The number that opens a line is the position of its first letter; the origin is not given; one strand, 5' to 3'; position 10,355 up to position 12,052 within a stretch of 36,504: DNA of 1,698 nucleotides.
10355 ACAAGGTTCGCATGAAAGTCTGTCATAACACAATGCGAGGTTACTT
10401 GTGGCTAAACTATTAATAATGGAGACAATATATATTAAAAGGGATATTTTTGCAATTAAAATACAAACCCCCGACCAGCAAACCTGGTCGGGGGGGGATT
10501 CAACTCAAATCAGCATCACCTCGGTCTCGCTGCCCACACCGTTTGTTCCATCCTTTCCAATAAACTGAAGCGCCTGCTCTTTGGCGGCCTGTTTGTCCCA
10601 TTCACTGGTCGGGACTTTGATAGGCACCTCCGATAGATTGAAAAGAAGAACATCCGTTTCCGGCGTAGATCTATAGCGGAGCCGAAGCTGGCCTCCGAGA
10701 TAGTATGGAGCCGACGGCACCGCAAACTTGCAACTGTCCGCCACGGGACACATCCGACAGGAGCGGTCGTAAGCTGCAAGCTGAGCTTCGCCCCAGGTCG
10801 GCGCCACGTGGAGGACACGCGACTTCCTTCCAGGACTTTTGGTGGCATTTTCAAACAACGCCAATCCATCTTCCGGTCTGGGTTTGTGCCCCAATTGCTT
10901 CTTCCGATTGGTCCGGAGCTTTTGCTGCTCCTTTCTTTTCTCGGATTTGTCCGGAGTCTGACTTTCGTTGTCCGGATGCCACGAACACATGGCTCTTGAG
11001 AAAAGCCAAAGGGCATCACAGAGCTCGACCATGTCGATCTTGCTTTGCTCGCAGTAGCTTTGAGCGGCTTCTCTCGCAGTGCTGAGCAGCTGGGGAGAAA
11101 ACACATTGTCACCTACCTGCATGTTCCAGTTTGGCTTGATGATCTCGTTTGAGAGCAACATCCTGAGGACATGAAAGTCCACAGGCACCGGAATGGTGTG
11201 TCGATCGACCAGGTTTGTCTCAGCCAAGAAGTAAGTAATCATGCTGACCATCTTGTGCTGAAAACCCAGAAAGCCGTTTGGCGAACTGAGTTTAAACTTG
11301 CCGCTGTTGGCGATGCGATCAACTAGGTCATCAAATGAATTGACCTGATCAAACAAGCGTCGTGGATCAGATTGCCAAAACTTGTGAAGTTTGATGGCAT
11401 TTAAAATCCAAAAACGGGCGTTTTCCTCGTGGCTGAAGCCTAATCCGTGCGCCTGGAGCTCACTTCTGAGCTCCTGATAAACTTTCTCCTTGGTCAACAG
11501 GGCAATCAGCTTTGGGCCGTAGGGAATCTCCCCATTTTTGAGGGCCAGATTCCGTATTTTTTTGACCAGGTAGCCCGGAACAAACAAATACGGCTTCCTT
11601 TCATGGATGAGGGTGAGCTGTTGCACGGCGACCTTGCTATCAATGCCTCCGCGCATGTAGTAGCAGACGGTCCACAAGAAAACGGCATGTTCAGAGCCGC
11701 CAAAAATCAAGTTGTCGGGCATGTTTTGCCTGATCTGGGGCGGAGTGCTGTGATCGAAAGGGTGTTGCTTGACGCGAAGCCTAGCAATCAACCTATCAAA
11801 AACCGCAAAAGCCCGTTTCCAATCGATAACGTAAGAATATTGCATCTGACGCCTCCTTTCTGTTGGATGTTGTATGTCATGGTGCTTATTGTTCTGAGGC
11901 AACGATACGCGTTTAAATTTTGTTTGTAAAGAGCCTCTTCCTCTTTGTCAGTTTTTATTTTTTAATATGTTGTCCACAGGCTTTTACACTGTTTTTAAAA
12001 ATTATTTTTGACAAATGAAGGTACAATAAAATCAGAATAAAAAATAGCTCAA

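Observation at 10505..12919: GC-rich two-gene island pairing an Fe-S glycosylase homolog with a nuclease-like protein: candidate DNA-modification-sensing or defense module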

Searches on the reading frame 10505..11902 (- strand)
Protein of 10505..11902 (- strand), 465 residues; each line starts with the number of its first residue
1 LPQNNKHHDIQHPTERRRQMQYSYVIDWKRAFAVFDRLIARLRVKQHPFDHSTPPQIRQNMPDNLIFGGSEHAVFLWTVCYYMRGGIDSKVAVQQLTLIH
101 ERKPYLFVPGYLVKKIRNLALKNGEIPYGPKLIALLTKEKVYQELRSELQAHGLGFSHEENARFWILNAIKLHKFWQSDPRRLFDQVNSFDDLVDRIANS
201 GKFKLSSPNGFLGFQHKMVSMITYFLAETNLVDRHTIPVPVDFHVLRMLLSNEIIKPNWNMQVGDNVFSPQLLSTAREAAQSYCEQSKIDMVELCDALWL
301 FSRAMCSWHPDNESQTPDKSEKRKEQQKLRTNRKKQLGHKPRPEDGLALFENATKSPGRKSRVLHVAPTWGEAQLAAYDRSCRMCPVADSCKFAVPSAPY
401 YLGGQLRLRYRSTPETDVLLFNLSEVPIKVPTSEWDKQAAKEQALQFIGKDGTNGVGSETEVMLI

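Call 3: search_protein_families(library=pfam, proteins=[window:10505-11902:-], max_evalue=1)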
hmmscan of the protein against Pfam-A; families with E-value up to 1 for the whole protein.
window:10505-11902:- (465 aa): 1 family
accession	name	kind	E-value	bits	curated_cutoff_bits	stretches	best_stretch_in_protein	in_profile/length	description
PF09171.15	AGOG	-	0.22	11.3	26.1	1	214-311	145-239/248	N-glycosylase/DNA lyase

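Call 4: search_protein_families(library=padloc, proteins=[window:10505-11902:-], max_evalue=1)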
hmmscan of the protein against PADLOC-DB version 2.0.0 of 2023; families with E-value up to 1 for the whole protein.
window:10505-11902:- (465 aa): 0 families

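Call 6: search_solved_structures(query=window:10505-11845:-, max_evalue=10, show_alignments=2)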
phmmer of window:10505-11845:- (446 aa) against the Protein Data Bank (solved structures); distinct sequences matched with E-value up to 10: 1.
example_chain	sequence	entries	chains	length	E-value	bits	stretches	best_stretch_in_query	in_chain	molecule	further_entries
11bd_A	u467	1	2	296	0.85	11.5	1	273-334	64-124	Nucleosome assembly protein 1-like 1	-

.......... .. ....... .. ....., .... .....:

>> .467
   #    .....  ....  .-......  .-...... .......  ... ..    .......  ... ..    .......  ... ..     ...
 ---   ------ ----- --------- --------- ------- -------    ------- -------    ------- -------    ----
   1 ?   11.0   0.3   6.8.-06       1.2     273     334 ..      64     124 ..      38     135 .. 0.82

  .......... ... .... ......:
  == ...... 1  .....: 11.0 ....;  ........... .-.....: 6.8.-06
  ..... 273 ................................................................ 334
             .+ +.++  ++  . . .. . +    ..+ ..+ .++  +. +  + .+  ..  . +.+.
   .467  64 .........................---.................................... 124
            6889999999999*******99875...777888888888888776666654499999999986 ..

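Call 8: search_protein_families(library=ncbifam, proteins=[window:10505-11845:-], max_evalue=1)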
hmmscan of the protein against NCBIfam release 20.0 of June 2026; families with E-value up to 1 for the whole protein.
window:10505-11845:- (446 aa): 1 family
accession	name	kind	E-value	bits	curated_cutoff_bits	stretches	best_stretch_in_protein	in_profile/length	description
NF046088.1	anchor_EppA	equivalog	0.051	13.9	90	1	253-286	15-46/58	EPS-associated small membrane protein EppA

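Call 9: search_protein_families(library=phrogs, proteins=[window:10505-11845:-], max_evalue=1)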
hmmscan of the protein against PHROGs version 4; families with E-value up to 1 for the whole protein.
window:10505-11845:- (446 aa): 0 families

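Call 10: find_homologous_proteins(query=window:10505-11845:-, max_evalue=0.001)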
Query window:10505-11845:- (446 aa): 84 proteins with E <= 0.001 among 4040 candidates.
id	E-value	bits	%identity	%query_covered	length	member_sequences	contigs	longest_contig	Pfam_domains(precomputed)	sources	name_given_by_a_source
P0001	0.0e+0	1040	100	100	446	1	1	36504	-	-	-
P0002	4.7e-164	565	58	97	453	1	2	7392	-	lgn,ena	-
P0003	6.7e-160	551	55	97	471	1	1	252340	-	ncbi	ncbi:MAG: hypothetical protein V4664_00510 [Patescibacteria group bacterium]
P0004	2.4e-140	486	52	95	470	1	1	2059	-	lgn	-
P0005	6.9e-139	482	52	96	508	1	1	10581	-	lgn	-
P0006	5.8e-127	442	56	82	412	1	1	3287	-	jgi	jgi:hypothetical protein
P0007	1.4e-74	270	36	89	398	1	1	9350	-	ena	-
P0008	8.9e-72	260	35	87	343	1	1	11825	-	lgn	-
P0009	2.0e-69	253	36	89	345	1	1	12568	-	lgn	-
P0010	4.2e-68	248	34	86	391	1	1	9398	-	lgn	-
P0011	9.4e-67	244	34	90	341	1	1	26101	-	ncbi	-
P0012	9.9e-66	240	36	88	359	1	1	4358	-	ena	-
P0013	2.4e-65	239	36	86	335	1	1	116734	-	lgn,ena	-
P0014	7.3e-62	228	32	87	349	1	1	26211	PF09171.17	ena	-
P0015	1.6e-61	227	33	86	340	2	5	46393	-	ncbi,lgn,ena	-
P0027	7.4e-59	218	34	86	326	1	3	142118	-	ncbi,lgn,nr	ncbi:MAG: hypothetical protein HYT61_02095 [Candidatus Yanofskybacteria bacterium]|nr:hypothetical p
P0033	1.1e-56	211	32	89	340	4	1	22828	PF09171.17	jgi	jgi:hypothetical protein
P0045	3.8e-53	199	33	87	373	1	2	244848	-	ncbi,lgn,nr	ncbi:hypothetical protein HJC99_02420 [Candidatus Saccharibacteria bacterium]|nr:hypothetical protei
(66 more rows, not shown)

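Call 12: find_encoding_contigs(protein=P0002, flank=6000, max_places=3)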
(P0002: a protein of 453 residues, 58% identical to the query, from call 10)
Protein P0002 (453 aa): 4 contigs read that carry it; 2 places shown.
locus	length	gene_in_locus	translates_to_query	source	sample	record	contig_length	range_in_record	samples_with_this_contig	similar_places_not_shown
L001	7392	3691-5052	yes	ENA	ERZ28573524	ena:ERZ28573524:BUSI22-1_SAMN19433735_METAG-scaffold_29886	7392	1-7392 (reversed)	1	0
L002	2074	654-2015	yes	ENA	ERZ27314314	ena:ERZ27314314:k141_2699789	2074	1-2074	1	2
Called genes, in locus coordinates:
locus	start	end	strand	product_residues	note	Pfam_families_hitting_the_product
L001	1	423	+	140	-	?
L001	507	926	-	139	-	-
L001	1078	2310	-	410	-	PF03129:HGTP_anticodon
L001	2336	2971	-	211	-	PF10502:Peptidase_S26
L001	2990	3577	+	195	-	PF01195:Pept_tRNA_hydro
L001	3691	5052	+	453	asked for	-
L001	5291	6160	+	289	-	-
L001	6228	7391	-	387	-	?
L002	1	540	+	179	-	?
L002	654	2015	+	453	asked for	-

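Call 13: find_encoding_contigs(protein=P0003, flank=6000, max_places=3)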
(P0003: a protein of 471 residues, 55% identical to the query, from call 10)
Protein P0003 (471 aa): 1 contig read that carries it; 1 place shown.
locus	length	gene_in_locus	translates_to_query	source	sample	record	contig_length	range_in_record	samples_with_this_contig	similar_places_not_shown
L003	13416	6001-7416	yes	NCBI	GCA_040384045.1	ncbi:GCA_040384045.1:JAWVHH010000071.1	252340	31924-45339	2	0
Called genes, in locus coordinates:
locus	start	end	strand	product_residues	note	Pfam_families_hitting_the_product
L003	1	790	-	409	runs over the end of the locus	PF00091:Tubulin, PF12327:FtsZ_C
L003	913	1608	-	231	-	-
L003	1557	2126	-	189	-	-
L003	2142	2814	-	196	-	PF02130:YbeY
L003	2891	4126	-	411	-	PF03129:HGTP_anticodon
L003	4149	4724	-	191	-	PF10502:Peptidase_S26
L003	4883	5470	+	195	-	PF01195:Pept_tRNA_hydro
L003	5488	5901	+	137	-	PF00293:NUDIX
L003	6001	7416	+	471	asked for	-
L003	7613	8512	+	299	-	-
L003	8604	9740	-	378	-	PF21710:Spt6_S1 (faint), PF21543:CvfB_2nd (faint), PF00575:S1 (weak), PF23459:S1_RRP5 (faint), PF00575:S1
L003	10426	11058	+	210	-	PF13483:Lactamase_B_3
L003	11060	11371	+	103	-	-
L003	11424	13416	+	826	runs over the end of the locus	PF00521:DNA_topoisoIV, PF03989:DNA_gyraseA_C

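Call 18: search_solved_structures(query=A1, max_evalue=10, show_alignments=3)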
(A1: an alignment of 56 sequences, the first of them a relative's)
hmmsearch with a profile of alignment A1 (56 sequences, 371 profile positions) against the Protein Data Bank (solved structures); distinct sequences matched with E-value up to 10: 4.
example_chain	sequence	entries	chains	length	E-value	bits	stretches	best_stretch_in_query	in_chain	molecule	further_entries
1xqo_A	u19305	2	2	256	0.0053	19.2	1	203-274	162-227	8-oxoguanine DNA glycosylase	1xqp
5tcf_B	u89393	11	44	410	2.8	10.3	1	113-162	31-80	Tryptophan synthase beta chain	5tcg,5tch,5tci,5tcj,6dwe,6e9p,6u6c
2o2e_A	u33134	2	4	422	2.8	10.2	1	113-162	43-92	Tryptophan synthase beta chain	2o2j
5ocw_B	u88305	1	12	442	3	10.1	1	113-162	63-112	Tryptophan synthase beta chain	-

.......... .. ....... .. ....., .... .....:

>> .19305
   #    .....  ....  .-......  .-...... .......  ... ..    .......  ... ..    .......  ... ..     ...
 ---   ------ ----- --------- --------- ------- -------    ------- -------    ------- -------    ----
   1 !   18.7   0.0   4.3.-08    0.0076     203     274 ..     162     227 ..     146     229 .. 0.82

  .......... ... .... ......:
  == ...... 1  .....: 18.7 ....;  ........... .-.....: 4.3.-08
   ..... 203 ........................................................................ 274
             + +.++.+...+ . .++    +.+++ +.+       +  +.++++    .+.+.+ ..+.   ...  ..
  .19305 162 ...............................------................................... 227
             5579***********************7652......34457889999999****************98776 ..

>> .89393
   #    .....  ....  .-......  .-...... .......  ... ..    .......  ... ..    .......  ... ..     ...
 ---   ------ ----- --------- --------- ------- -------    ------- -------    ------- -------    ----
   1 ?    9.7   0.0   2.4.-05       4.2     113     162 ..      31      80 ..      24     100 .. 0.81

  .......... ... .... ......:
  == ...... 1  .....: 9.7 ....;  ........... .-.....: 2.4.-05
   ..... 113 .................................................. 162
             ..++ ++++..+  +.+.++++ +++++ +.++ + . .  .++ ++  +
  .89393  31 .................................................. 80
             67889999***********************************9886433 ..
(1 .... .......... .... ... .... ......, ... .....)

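Call 26: find_related_loci(query=A1, collection=genome_contigs, flank=6000)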
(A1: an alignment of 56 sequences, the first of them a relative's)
Query A1 (446 aa) in genome_contigs; peptide patterns used: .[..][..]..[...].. (x = any residue, [..] = any of these).
222 stretches matched a pattern; 62 encode a relative of the query (tblastn E <= 1e-3); 62 distinct loci.
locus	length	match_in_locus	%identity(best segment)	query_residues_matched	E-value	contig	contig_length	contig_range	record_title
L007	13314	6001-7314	56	1-432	1e-165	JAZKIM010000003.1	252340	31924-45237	MAG: Patescibacteria group bacterium isolate ADI_DC_SW_02_SPN_11032020-bin031_1 DCSW02SPN_B031_1_000000000003, whole gen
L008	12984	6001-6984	34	6-389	7e-74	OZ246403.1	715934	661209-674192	MAG: uncultured Candidatus Saccharibacteria bacterium isolate SRP287051_co2_1 genome assembly, chromosome: 1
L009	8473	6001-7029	34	7-401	4e-73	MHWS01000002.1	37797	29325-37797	MAG: Candidatus Zambryskibacteria bacterium RIFCSPLOWO2_12_FULL_39_16 rifcsplowo2_12_scaffold_1010, whole genome shotgun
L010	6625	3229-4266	33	4-411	3e-72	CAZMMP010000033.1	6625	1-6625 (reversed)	MAG TPA_asm: uncultured Candidatus Saccharibacteria bacterium isolate SRP135725_co1_624 genome assembly, contig: NODE_17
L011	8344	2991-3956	35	4-390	3e-71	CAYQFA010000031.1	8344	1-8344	MAG TPA_asm: uncultured Candidatus Saccharibacteria bacterium isolate binchicken_co3_503 genome assembly, contig: NODE_2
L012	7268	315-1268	35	7-390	5e-71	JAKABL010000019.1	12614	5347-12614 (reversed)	MAG: bacterium isolate WH2.bin17 NODE_9056_length_12614_cov_3.888764, whole genome shotgun sequence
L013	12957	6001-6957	35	7-392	3e-70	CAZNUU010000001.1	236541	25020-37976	MAG TPA_asm: uncultured Candidatus Saccharibacteria bacterium isolate SRP273308_co1_7 genome assembly, contig: NODE_41_l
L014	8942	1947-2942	34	7-405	2e-70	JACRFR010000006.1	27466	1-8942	MAG: Candidatus Liptonbacteria bacterium isolate NC_groundwater_1730_Pr3_B-0.1um_54_13 SR-2_scaffold_141_166839, whole g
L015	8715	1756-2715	34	6-390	1e-68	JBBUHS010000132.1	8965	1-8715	MAG: Patescibacteria group bacterium isolate H41-bin141_1 H41_bin141_1_000000000132, whole genome shotgun sequence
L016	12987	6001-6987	34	7-401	2e-68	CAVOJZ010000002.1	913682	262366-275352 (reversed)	MAG: uncultured bacterium isolate MFD00082.bin.1.43 genome assembly, contig: contig_7304, whole genome shotgun sequence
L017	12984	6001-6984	32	7-390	7e-68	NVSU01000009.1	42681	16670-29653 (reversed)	MAG: Candidatus Wolfebacteria bacterium isolate NORP133 Contig_source1383C_2038, whole genome shotgun sequence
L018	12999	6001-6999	33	6-409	2e-66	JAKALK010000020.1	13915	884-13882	MAG: bacterium isolate WY5.bin125 NODE_7369_length_13915_cov_1.529881, whole genome shotgun sequence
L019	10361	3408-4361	33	7-390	1e-66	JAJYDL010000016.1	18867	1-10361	MAG: bacterium isolate BP9.bin97 NODE_5449_length_18867_cov_1.807204, whole genome shotgun sequence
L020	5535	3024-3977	33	7-390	2e-65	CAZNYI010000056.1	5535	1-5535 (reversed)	MAG TPA_asm: uncultured Candidatus Saccharibacteria bacterium isolate binchicken_co54_413 genome assembly, contig: NODE_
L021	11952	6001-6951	31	10-390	1e-63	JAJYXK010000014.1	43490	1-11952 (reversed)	MAG: bacterium isolate FK3.bin40 NODE_1599_length_43490_cov_4.156401, whole genome shotgun sequence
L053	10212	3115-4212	31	2-415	6e-45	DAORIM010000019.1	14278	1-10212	MAG TPA_asm: Candidatus Paceibacterota bacterium isolate AMR_MDS_5577 NODE_717_length_14278_cov_6.654855, whole genome s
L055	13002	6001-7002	29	2-389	1e-41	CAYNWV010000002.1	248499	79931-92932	MAG TPA_asm: uncultured Candidatus Saccharibacteria bacterium isolate SRP285395_co2_34 genome assembly, contig: NODE_42_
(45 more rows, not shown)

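Call 31: predict_structure(alignment_id=A1)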
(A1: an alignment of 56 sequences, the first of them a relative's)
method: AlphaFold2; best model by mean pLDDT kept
length: 446 residues; sequences in the alignment: 56
mean_pLDDT: 88.7   pTM: 0.87
mean pLDDT of the five models: 88.7, 88.4, 88.2, 87.3, 87.1
residues with pLDDT >= 90: 320; 70-90: 84; 50-70: 18; < 50: 24
segments of 3 or more residues with pLDDT < 50: 326-336, 435-446
pLDDT, mean of each block of 10 residues (from residue 1): 88 98 96 95 97 97 82 95 97 95 92 95 94 87 95 98 95 94 94 93 94 87 95 97 93 95 97 96 96 92 81 74 47 50 90 94 93 96 93 88 84 91 84 50 38
secondary structure, 60 per line:
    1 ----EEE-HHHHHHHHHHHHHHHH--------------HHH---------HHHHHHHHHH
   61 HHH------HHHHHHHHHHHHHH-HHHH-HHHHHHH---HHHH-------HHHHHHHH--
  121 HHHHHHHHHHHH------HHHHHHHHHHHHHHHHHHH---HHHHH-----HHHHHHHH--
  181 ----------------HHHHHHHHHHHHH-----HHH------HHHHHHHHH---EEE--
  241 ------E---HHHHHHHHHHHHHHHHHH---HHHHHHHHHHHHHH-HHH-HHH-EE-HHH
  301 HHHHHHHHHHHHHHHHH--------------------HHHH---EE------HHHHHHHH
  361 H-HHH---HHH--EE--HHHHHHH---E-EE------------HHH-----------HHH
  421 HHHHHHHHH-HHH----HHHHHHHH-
elements in order: E5-7 H9-24 H51-63 H70-83 H85-88 H90-96 H100-103 H111-118 H121-132 H139-157 H161-165 H171-178 H197-209 H224-232 E236-238 H251-268 H272-285 H298-317 H338-341 H353-361 H378-384 H418-429 H438-445
